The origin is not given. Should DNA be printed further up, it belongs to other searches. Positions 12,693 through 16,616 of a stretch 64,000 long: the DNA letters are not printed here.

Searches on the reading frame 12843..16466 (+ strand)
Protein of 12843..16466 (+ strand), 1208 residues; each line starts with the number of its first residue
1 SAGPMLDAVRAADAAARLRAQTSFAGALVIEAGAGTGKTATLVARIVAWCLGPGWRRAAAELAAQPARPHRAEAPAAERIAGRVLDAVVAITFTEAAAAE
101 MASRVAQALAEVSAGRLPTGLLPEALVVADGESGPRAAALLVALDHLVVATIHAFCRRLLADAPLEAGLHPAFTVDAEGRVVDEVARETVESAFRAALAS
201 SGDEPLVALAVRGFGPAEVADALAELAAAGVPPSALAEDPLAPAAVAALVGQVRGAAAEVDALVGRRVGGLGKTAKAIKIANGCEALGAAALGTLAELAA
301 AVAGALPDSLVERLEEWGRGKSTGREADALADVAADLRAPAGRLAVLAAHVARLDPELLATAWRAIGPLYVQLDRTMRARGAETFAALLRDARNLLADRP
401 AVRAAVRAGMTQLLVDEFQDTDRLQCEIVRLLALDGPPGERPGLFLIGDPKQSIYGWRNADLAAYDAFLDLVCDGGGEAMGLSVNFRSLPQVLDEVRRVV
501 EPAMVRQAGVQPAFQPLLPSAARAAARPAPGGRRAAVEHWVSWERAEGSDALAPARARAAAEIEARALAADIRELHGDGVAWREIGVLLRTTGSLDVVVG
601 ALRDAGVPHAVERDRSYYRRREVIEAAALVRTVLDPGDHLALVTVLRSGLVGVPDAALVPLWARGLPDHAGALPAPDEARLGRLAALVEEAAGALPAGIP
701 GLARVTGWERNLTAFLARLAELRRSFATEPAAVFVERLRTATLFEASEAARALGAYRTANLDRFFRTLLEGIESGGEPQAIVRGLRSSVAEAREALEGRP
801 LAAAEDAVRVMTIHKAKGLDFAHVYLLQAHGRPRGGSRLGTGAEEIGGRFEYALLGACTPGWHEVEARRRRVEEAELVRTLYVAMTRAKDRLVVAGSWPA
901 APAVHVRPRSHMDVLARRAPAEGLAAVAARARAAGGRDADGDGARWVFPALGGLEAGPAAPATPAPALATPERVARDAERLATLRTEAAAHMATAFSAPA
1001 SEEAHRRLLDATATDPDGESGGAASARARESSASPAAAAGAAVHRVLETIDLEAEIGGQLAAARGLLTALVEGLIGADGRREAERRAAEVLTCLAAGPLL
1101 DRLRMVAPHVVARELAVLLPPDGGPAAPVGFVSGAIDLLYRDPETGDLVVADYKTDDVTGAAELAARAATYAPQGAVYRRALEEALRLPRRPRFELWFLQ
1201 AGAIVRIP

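Call 87: search_protein_families(library=pfam, proteins=[window:12843-16466:+], max_evalue=0.0001)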
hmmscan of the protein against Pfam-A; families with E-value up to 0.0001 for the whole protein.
window:12843-16466:+ (1208 aa): 5 families
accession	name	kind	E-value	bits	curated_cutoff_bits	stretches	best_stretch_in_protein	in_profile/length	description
PF00580.27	UvrD-helicase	-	2e-42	146.2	23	1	18-468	6-266/271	UvrD/REP helicase N-terminal domain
PF13361.12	UvrD_C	-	2.8e-19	70.2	25.6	1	756-895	236-346/350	UvrD-like helicase C-terminal domain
PF13245.12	AAA_19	-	5.9e-10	39.9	25.1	0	376-456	64-132/134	AAA domain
PF13538.12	UvrD_C_2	-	2.8e-08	33.9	27.4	0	808-829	2-23/52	UvrD-like helicase C-terminal domain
PF12705.13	PDDEXK_1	-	4.3e-08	33.8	22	1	1028-1197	25-187/247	PD-(D/E)XK nuclease superfamily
